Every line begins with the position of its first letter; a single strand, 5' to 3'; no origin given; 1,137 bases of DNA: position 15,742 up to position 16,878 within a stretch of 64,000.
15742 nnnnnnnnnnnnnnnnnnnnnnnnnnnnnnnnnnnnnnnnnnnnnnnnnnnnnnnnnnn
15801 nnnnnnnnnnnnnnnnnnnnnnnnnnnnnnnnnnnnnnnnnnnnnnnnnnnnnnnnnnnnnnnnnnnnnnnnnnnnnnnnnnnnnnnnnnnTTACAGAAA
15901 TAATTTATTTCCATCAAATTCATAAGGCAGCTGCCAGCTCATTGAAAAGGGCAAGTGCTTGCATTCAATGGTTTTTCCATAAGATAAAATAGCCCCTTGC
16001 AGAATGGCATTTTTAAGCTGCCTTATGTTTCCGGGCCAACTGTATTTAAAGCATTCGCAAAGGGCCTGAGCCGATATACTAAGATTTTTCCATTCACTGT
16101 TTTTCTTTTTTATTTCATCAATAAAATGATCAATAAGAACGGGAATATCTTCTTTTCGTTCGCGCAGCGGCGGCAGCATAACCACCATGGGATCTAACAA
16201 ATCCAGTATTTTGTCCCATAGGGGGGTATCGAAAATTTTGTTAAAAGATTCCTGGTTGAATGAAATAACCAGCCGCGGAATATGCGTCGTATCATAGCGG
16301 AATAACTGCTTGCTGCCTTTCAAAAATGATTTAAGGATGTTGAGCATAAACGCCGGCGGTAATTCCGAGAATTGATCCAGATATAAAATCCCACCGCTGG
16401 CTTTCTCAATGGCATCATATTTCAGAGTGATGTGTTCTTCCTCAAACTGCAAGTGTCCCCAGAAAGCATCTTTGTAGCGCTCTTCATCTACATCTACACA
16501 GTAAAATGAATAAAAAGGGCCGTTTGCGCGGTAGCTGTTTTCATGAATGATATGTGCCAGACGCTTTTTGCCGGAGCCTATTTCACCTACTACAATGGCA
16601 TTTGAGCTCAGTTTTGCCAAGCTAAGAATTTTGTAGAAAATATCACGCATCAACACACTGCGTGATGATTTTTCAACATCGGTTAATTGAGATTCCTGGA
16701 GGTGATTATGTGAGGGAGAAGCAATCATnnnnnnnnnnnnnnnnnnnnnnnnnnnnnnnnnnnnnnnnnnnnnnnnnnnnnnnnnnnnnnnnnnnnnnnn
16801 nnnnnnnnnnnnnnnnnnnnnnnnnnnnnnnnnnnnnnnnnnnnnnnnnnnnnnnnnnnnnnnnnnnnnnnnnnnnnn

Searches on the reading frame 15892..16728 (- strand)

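Call 33: search_protein_families(library=pfam, proteins=[window:15892-16728:-], max_evalue=0.0001)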
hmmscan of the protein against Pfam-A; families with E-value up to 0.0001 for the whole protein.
window:15892-16728:- (278 aa): 3 families
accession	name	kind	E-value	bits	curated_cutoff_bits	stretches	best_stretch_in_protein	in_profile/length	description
PF25601.1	AAA_lid_14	-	8.4e-21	74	27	1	189-264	1-75/87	AAA+ ATPase lid domain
PF00158.32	Sigma54_activat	-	1.2e-14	54.7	20.2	1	24-134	5-116/168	Sigma-54 interaction domain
PF14532.12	Sigma54_activ_2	-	7.3e-07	29.9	25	1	23-134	3-92/138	Sigma-54 interaction domain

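Call 51: search_protein_families(library=ncbifam, proteins=[window:15892-16728:-], max_evalue=0.00001)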
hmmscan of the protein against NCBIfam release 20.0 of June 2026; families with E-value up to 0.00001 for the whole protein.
window:15892-16728:- (278 aa): 24 families
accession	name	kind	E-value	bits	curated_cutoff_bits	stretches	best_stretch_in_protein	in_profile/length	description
TIGR01817.1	nifA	equivalog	2e-35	122.5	528.85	1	23-262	201-441/534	nif-specific transcriptional activator NifA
NF051870.1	NAssimRespRegNtrX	equivalog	2.3e-34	119.1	600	1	9-256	130-378/452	nitrogen assimilation response regulator NtrX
NF008469.0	PRK11361.1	equivalog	4.5e-30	104.8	714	1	24-263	149-390/461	acetoacetate metabolism transcriptional regulator AtoC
NF008485.2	PRK11388.1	equivalog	1.5e-29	102.8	551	1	22-263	336-575/643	dihydroxyacetone kinase operon transcriptional regulator DhaR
NF041552.1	TF_PrdR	equivalog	1.9e-29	102.5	795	1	33-263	282-514/577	sigma-54 dependent transcriptional regulator PrdR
TIGR01818.1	ntrC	equivalog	6.7e-29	101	558.6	1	21-263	137-381/463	nitrogen regulation protein NR(I)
NF008085.0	PRK10820.1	equivalog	4.1e-27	95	576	1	24-248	210-436/520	transcriptional regulator TyrR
TIGR02915.1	PEP_resp_reg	equivalog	1.7e-26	93.1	502.6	1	23-263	144-386/445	PEP-CTERM-box response regulator transcription factor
NF003451.0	PRK05022.1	equivalog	3.3e-26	92.1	476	1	10-252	182-426/512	nitric oxide reductase transcriptional regulator NorR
NF050807.1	TransRegFlbDCaul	equivalog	5e-25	88.3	750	1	5-258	100-360/454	sigma-54-dependent transcriptional regulator FlbD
NF008176.1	PRK10923.1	equivalog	5.5e-25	87.9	620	1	24-262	144-384/469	nitrogen regulation protein NR(I)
TIGR02974.1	phageshock_pspF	equivalog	7.2e-25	87.9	443.55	1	29-244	10-228/336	phage shock protein operon transcriptional activator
NF007689.0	PRK10365.1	equivalog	3.4e-24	85.4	760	1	23-263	144-386/441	sigma-54-dependent response regulator transcription factor ZraR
NF038308.1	RNA_repair_RtcR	equivalog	4.9e-24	85.1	650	1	18-259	180-432/530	RNA repair transcriptional activator RtcR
NF008622.0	PRK11608.1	equivalog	1e-23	83.9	529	1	29-242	17-233/329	phage shock protein operon transcriptional activator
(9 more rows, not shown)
